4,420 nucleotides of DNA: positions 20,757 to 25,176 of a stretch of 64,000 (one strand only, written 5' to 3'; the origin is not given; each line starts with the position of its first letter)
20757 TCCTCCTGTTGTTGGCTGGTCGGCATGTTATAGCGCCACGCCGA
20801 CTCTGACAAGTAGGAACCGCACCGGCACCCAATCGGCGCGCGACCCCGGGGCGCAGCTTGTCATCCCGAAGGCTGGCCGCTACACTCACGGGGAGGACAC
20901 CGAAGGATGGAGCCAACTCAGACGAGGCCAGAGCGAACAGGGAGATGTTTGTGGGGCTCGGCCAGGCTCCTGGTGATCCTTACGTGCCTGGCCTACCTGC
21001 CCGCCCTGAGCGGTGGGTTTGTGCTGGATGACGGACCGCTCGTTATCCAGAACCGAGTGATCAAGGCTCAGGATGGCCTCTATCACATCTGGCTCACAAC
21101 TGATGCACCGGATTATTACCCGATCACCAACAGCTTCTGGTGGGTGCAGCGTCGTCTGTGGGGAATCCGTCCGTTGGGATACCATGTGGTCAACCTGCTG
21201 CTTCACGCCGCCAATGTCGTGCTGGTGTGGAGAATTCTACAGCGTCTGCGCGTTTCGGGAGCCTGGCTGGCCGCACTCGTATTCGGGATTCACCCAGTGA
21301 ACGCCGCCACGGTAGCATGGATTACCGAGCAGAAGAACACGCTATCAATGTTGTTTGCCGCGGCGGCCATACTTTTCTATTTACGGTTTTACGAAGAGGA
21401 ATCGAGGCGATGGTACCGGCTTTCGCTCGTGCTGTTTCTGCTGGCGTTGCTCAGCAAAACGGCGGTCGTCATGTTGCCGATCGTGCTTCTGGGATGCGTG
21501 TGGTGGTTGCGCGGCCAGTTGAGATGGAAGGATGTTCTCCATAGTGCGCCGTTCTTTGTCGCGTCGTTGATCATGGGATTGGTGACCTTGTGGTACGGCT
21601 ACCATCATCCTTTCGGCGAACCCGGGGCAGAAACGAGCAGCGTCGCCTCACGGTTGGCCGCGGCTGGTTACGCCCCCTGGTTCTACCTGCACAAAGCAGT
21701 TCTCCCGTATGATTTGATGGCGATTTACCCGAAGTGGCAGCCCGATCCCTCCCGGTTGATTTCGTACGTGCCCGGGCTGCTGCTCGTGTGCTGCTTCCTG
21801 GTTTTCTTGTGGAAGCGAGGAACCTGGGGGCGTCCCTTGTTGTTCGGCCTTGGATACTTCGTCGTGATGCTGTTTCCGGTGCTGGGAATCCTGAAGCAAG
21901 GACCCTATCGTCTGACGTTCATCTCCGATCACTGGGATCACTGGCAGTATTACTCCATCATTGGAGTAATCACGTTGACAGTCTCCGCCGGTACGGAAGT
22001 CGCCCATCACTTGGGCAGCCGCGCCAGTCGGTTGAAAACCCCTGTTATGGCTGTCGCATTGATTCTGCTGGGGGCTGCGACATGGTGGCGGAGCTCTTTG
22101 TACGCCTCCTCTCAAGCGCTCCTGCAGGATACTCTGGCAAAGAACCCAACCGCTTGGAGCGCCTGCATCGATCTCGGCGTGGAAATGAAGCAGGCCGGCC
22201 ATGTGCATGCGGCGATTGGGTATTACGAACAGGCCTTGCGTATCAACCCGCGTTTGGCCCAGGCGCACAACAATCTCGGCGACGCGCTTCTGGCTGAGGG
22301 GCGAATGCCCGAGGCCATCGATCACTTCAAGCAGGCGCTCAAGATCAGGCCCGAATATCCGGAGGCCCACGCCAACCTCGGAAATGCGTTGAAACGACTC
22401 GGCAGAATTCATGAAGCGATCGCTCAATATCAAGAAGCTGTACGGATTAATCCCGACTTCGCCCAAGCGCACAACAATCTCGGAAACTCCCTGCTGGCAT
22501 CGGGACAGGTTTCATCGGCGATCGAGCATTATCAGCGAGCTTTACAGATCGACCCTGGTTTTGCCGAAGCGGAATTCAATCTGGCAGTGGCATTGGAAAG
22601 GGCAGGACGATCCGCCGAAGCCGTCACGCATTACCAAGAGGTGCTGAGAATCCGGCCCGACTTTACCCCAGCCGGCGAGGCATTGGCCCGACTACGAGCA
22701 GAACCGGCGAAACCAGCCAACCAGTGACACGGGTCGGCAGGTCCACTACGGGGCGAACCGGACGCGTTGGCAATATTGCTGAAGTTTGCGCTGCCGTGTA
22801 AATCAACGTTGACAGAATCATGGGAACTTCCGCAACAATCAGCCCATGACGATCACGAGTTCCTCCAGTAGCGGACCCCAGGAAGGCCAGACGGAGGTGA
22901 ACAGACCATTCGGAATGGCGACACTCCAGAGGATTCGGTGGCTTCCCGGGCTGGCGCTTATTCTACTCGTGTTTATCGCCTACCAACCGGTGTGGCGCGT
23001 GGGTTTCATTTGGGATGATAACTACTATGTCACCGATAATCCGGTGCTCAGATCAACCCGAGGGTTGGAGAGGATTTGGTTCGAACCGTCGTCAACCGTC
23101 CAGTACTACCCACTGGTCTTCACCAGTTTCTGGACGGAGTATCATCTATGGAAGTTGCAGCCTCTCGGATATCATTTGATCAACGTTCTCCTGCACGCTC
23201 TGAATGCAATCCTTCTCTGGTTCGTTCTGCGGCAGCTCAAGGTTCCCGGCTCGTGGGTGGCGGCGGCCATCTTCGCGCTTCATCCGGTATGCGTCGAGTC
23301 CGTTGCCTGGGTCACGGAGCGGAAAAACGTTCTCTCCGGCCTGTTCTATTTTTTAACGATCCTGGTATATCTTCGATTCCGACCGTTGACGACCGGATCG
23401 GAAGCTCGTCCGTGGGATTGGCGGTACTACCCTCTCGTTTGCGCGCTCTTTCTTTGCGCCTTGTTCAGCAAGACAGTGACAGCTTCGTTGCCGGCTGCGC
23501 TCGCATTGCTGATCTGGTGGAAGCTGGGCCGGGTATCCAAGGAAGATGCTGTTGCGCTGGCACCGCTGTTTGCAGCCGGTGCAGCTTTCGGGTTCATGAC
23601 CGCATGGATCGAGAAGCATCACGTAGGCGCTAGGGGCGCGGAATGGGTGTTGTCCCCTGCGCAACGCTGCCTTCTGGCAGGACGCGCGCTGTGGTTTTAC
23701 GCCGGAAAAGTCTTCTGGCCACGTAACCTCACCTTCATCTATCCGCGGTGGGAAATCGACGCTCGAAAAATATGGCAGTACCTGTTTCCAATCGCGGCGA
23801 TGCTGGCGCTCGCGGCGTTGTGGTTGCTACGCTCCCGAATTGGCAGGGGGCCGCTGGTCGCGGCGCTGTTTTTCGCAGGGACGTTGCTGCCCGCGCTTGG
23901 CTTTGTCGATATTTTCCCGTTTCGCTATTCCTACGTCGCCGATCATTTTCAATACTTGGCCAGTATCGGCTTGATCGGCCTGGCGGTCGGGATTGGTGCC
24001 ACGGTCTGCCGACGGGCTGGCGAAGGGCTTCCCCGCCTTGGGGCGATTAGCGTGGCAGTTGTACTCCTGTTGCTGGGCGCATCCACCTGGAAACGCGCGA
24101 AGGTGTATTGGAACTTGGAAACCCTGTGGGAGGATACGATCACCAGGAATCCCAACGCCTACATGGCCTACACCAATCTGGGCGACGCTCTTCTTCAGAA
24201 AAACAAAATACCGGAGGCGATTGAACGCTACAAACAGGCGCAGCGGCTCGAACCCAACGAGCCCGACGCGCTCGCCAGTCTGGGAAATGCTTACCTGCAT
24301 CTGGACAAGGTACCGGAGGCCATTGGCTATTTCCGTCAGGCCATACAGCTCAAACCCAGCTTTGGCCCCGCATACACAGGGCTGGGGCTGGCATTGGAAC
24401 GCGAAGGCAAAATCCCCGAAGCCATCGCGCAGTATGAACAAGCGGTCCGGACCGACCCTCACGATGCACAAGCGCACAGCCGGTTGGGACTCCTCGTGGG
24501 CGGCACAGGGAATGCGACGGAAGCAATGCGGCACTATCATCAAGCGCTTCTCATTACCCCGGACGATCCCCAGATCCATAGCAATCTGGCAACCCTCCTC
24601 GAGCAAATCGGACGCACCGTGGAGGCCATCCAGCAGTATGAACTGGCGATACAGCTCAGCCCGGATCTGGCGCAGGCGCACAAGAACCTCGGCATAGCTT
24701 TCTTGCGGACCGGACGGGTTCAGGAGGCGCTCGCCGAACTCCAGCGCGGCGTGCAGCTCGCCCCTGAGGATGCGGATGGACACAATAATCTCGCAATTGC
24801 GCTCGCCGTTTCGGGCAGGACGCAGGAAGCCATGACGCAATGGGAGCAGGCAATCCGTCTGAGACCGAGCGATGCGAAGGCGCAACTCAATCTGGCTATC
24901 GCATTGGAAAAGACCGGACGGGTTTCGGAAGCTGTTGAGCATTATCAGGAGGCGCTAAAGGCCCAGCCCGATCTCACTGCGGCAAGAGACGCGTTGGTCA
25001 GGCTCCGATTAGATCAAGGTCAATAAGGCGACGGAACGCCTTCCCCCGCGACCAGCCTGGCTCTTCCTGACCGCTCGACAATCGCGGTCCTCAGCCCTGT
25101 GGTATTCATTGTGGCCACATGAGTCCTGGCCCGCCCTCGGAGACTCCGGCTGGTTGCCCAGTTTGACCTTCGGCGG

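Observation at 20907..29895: Three paralogous TMTC/DUF1736 GT-C-like + TPR membrane proteins bracketing a PEP-CTERM protein and an FkbM methyltransferase: candidate protein O-glycosylation island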

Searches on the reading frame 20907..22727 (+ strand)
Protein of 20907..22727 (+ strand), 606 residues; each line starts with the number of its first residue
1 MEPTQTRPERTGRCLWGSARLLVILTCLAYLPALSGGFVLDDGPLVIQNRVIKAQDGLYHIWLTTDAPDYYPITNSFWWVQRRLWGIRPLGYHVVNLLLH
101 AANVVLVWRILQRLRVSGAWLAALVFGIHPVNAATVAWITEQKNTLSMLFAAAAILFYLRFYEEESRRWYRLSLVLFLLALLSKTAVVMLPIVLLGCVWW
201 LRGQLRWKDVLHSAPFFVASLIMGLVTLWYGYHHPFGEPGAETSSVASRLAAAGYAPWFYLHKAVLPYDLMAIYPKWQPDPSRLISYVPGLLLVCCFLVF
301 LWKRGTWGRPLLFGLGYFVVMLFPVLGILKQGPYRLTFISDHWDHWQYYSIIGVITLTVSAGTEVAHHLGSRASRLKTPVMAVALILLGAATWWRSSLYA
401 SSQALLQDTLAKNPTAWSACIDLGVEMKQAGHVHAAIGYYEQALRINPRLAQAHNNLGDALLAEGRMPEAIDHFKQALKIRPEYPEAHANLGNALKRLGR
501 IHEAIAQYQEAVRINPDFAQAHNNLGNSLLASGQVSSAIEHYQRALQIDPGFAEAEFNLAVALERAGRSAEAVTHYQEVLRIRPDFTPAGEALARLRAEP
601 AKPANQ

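Call 3: search_protein_families(library=pfam, proteins=[window:20907-22727:+], max_evalue=0.01)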
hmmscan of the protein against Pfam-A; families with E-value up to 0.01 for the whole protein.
window:20907-22727:+ (606 aa): 28 families (the best 25 are shown)
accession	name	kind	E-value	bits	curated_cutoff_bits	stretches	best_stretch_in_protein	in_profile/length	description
PF00515.34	TPR_1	-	1.4e-42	142.2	27.8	4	519-552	1-34/34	Tetratricopeptide repeat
PF13414.12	TPR_11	-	4e-42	142.1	26.8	4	458-499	1-42/42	TPR repeat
PF07719.23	TPR_2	-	2e-38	127.8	27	5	519-551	1-33/34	Tetratricopeptide repeat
PF13432.12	TPR_16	-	5.8e-30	103.8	32.7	3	491-551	3-63/65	Tetratricopeptide repeat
PF13181.12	TPR_8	-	4e-28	95.6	25.7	3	486-517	2-33/34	Tetratricopeptide repeat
PF13431.12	TPR_17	-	7.8e-27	91.7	24.4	4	474-506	2-34/34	Tetratricopeptide repeat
PF14559.12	TPR_19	-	8.4e-25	87.3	25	3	461-522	1-62/68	Tetratricopeptide repeat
PF13428.12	TPR_14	-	2.9e-23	80.4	23.5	4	485-526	1-42/44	Tetratricopeptide repeat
PF13424.12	TPR_12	-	6.7e-23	81.1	30.1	2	450-513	2-73/77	Tetratricopeptide repeat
PF13176.12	TPR_7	-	1.5e-21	75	27.9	1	453-482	1-30/36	Tetratricopeptide repeat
PF13374.12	TPR_10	-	6.1e-14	51.9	27.5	1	490-514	7-31/42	Tetratricopeptide repeat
PF24575.1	TPR_Slam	-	3.3e-13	50.4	35.2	1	407-495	5-91/104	Surface lipoprotein assembly modifier, N-terminal TPR repeats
PF13174.12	TPR_6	-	2e-12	47.3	26.3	0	554-585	1-32/33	Tetratricopeptide repeat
PF03704.23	BTAD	-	6.2e-12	46.5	22.1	2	445-514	56-125/146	Bacterial transcriptional activator domain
PF13371.12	TPR_9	-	8.2e-10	39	35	0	461-522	5-66/73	Tetratricopeptide repeat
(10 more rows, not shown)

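Call 4: search_protein_families(library=ncbifam, proteins=[window:20907-22727:+], max_evalue=0.01)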
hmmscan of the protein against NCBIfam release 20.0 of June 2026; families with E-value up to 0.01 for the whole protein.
window:20907-22727:+ (606 aa): 39 families (the best 25 are shown)
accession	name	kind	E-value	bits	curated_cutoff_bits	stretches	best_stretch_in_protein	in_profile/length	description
NF033762.1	social_mot_Tgl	equivalog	8.3e-34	117.1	225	3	421-508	35-123/252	social motility TPR repeat lipoprotein Tgl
TIGR02917.1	PEP_TPR_lipo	equivalog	4.3e-26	91.1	312.2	1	387-604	333-550/899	XrtA/PEP-CTERM system TPR-repeat protein PrsT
TIGR02521.1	type_IV_pilW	equivalog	6.7e-26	91.3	154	2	458-598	38-180/234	type IV pilus biogenesis/stability protein PilW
NF040959.1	MamA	equivalog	2e-22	79.7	200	2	404-549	58-203/204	magnetosome protein MamA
NF033758.1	gliding_GltE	equivalog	2.2e-21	76.4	225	2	473-548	74-149/411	adventurous gliding motility TPR repeat lipoprotein GltE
NF033920.0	C39_PA2778_fam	equivalog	2.6e-17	63.1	150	2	493-583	164-254/255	PA2778 family cysteine peptidase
NF008391.2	PRK11189.1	equivalog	3.8e-16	59.4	250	2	507-578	87-158/297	lipoprotein NlpI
NF047507.1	TPR_BatC_Lepto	exception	5.6e-16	58.7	175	2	464-525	71-136/214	TPR repeat-containing protein BatC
NF041054.1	WAxxUGC_long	equivalog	1.5e-12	47.5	300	0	553-585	276-308/354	ResA-like WAxxUGC motif-containing protein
NF002725.1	PRK02603.1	equivalog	7.7e-12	45.5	143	1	499-575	49-128/173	photosystem I assembly protein Ycf3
TIGR02552.1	LcrH_SycD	equivalog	1.4e-11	44.2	104.8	2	488-549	55-116/136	SycD/LcrH family type III secretion system chaperone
NF008757.0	PRK11788.1-5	equivalog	7e-11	41.9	363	2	514-588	175-249/388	lipopolysaccharide assembly protein LapB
TIGR02795.1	tol_pal_ybgF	equivalog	1.6e-10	41.6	90.1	2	449-517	37-108/119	tol-pal system protein YbgF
NF053607.1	CHU_0125_OmpA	equivalog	4e-10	38.8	620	2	422-516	24-118/639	CHU_0125 family OmpA-like outer membrane integrity protein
NF008520.0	PRK11447.1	equivalog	6.4e-09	34.2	858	1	457-596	275-428/1157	cellulose synthase complex outer membrane protein BcsC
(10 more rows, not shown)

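Call 32: predict_structure(alignment_id=A2)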
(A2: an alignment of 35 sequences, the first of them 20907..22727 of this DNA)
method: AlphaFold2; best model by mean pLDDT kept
length: 606 residues; sequences in the alignment: 35
mean_pLDDT: 85.7   pTM: 0.84
mean pLDDT of the five models: 85.7, 83.5, 81.3, 81.1, 75.7
residues with pLDDT >= 90: 348; 70-90: 172; 50-70: 48; < 50: 38
segments of 3 or more residues with pLDDT < 50: 1-10, 234-243, 330-343, 604-606
pLDDT, mean of each block of 10 residues (from residue 1): 41 78 97 88 85 90 78 93 93 96 97 91 95 91 93 96 95 97 81 88 88 92 79 48 65 81 86 71 86 84 64 55 53 44 62 86 83 81 93 93 92 90 94 97 94 97 97 98 95 97 98 94 98 97 95 96 97 97 95 90 50
secondary structure, 60 per line:
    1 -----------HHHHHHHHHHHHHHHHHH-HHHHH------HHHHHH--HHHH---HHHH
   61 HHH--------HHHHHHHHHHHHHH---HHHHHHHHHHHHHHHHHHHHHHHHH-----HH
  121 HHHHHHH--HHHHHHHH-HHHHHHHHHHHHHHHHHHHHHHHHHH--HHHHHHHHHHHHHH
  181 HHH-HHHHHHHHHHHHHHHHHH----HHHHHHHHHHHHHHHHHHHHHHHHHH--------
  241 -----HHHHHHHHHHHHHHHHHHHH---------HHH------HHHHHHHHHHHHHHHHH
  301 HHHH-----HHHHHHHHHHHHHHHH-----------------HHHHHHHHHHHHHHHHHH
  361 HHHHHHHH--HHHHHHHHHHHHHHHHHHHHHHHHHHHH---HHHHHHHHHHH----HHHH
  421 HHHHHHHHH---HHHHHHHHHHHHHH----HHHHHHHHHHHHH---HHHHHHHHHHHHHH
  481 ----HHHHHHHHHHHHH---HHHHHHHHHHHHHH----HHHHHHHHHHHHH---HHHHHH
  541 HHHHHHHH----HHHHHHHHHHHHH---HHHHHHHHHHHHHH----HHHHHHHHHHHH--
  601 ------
elements in order: H12-29 H31-35 H42-47 H50-53 H57-63 H72-85 H89-113 H119-127 H130-137 H139-164 H167-183 H185-202 H207-232 H246-265 H284-304 H310-325 H343-368 H371-398 H402-412 H417-429 H433-446 H451-463 H467-480 H485-497 H501-514 H519-531 H535-548 H553-565 H569-582 H587-598

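Call 36: fold_search(model_id=the predicted structure, library=pdb)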
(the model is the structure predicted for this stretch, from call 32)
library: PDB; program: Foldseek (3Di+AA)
matches with E <= 10: 1487; with E <= 0.001: 426
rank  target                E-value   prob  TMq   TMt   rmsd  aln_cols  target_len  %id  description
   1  1w3b_A                3.8e-12  1.00  0.33  0.50  16.9       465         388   21  The superhelical TPR domain of O-linked GlcNAc transferase reveals structural similarities to importin alpha. (released 2004-09-09)
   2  9qhb                  1.8e-11  1.00  0.31  0.63   9.0       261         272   30  Crystal structure of 16-repeat CTPR protein with eliminated coordination sites (released 2025-10-22)
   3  9qhc_B                4.6e-11  1.00  0.30  0.62   9.2       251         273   32  Crystal structure of 8-repeat CTPR protein with eliminated coordination sites (released 2025-10-22)
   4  7yeh_A                1.2e-10  1.00  0.35  0.21  21.2       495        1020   19  Cryo-EM structure of human OGT-OGA complex (released 2023-07-12)
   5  1w3b_B                1.4e-10  1.00  0.29  0.45  10.4       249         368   30  The superhelical TPR domain of O-linked GlcNAc transferase reveals structural similarities to importin alpha. (released 2004-09-09)
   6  8chy                  1.4e-10  1.00  0.28  0.56   9.1       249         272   32  Crystal structure of an 8-repeat consensus TPR superhelix with Zinc. (released 2024-02-21)
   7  7yea_A                1.4e-10  1.00  0.34  0.21  24.0       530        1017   20  Human O-GlcNAc transferase Dimer (released 2023-07-12)
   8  6eou                  1.6e-10  1.00  0.31  0.53  14.9       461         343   21  O-GlcNAc transferase TPR domain with the intellectual disability associated mutation L254F (released 2018-05-09)
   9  9qhc_A                2.4e-10  1.00  0.31  0.62   9.1       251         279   32  Crystal structure of 8-repeat CTPR protein with eliminated coordination sites (released 2025-10-22)
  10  7ntf_B                5.1e-10  1.00  0.31  0.24  10.6       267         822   30  Cryo-EM structure of unliganded O-GlcNAc transferase (released 2021-11-17)
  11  8dth_B                1.2e-09  1.00  0.30  0.27   9.1       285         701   26  Cryo-EM structure of Arabidopsis SPY alternative conformation 2 (released 2023-03-08)
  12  8dtg_A                1.8e-09  1.00  0.32  0.25  22.2       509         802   19  Cryo-EM structure of Arabidopsis SPY alternative conformation 1 (released 2023-03-08)
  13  8dth_A                2.1e-09  1.00  0.30  0.25  17.2       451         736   20  Cryo-EM structure of Arabidopsis SPY alternative conformation 2 (released 2023-03-08)
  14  8dti_A                2.5e-09  1.00  0.31  0.30   4.4       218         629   31  Cryo-EM structure of Arabidopsis SPY in complex with GDP-fucose (released 2023-03-08)
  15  7ntf_A                2.6e-09  1.00  0.33  0.22  17.7       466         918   21  Cryo-EM structure of unliganded O-GlcNAc transferase (released 2021-11-17)
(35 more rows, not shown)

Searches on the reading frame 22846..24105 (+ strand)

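Call 7: search_protein_families(library=pfam, proteins=[window:22846-24105:+], max_evalue=10)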
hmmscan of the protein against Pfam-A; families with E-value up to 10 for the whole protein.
window:22846-24105:+ (420 aa): 2 families
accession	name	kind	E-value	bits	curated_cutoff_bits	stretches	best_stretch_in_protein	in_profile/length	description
PF14995.11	TMEM107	-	0.078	13.8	26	1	111-153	78-121/123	Transmembrane protein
PF14264.12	Glucos_trans_II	-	2.6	7.5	30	1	109-211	49-139/317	Glucosyl transferase GtrII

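Call 54: search_protein_families(library=ncbifam, proteins=[window:22846-24105:+], max_evalue=0.001)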
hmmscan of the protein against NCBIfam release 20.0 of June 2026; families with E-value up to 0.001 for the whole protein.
window:22846-24105:+ (420 aa): 0 families

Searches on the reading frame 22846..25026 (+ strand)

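Call 3: search_protein_families(library=pfam, proteins=[window:22846-25026:+], max_evalue=0.01)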
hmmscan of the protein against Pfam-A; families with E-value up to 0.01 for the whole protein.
window:22846-25026:+ (726 aa): 28 families (the best 25 are shown)
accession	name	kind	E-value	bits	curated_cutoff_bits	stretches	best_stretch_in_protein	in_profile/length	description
PF13414.12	TPR_11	-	1.4e-57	191.6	26.8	7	446-484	1-39/42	TPR repeat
PF00515.34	TPR_1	-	1.9e-51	170.3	27.8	7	473-506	1-34/34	Tetratricopeptide repeat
PF07719.23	TPR_2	-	2.3e-51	168.1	27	7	677-709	1-33/34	Tetratricopeptide repeat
PF13432.12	TPR_16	-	6.9e-43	145.1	32.7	6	649-709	3-63/65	Tetratricopeptide repeat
PF13431.12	TPR_17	-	2.5e-36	121.3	24.4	2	566-596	4-34/34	Tetratricopeptide repeat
PF13428.12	TPR_14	-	2.8e-32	108.3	23.5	4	678-720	2-44/44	Tetratricopeptide repeat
PF13181.12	TPR_8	-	1.3e-30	103.4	25.7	1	677-709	1-33/34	Tetratricopeptide repeat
PF14559.12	TPR_19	-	7.3e-29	100.3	25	5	589-647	5-63/68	Tetratricopeptide repeat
PF13424.12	TPR_12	-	9.5e-28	96.7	30.1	4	607-672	1-67/77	Tetratricopeptide repeat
PF13176.12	TPR_7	-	7.4e-23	79.1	27.9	1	475-504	1-30/36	Tetratricopeptide repeat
PF13374.12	TPR_10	-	1.2e-17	63.7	27.5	0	678-705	3-30/42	Tetratricopeptide repeat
PF13371.12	TPR_9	-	1.1e-16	61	35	5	590-644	10-64/73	Tetratricopeptide repeat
PF03704.23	BTAD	-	8.7e-15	55.8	22.1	2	607-671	60-124/146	Bacterial transcriptional activator domain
PF23914.1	TPR_CcmH_CycH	-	2.1e-13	50.9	42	2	604-706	45-150/158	Cytochrome c-type biogenesis protein H TPR domain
PF13174.12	TPR_6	-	5e-13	49.2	26.3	0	679-709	2-32/33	Tetratricopeptide repeat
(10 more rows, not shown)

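Call 4: search_protein_families(library=ncbifam, proteins=[window:22846-25026:+], max_evalue=0.01)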
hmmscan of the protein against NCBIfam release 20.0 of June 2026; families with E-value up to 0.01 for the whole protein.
window:22846-25026:+ (726 aa): 34 families (the best 25 are shown)
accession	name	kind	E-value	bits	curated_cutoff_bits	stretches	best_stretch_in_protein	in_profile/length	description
TIGR02917.1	PEP_TPR_lipo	equivalog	1.9e-52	178.3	312.2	2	415-663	645-891/899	XrtA/PEP-CTERM system TPR-repeat protein PrsT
NF040959.1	MamA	equivalog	2.6e-37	128.3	200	2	554-703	50-199/204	magnetosome protein MamA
NF033762.1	social_mot_Tgl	equivalog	1.1e-36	126.5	225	4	609-684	31-107/252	social motility TPR repeat lipoprotein Tgl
TIGR02521.1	type_IV_pilW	equivalog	1.6e-35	122.8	154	3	601-726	57-184/234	type IV pilus biogenesis/stability protein PilW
NF033920.0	C39_PA2778_fam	equivalog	1.6e-22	80.1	150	4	413-537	132-254/255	PA2778 family cysteine peptidase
NF033758.1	gliding_GltE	equivalog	2.7e-22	79.3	225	2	644-720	87-163/411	adventurous gliding motility TPR repeat lipoprotein GltE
NF002725.1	PRK02603.1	equivalog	3e-19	69.7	143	4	540-628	34-125/173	photosystem I assembly protein Ycf3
TIGR02552.1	LcrH_SycD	equivalog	4.3e-19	68.6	104.8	4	435-503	48-116/136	SycD/LcrH family type III secretion system chaperone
NF008520.0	PRK11447.1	equivalog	3.8e-16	58.1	858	3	612-712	272-370/1157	cellulose synthase complex outer membrane protein BcsC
NF008391.2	PRK11189.1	equivalog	2.5e-15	56.7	250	2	544-642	68-166/297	lipoprotein NlpI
TIGR03939.1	PGA_TPR_OMP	equivalog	2.5e-15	55.8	366.65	2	453-599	67-212/800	poly-beta-1,6 N-acetyl-D-glucosamine export porin PgaA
NF047507.1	TPR_BatC_Lepto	exception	1.5e-14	54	175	2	556-649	39-136/214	TPR repeat-containing protein BatC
TIGR00990.1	3a0801s09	subfamily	7.8e-14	51.2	757.25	1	521-724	345-555/615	mitochondrial import receptor subunit TOM70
NF047558.1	TPR_END_plus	domain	1.1e-13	50.9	32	0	648-676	4-32/56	TPR end-of-group domain-containing protein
NF047371.1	FlcA_CTERM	equivalog_domain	4.5e-12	45.2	300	2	500-603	431-535/646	periplasmic flagellar collar protein FlcA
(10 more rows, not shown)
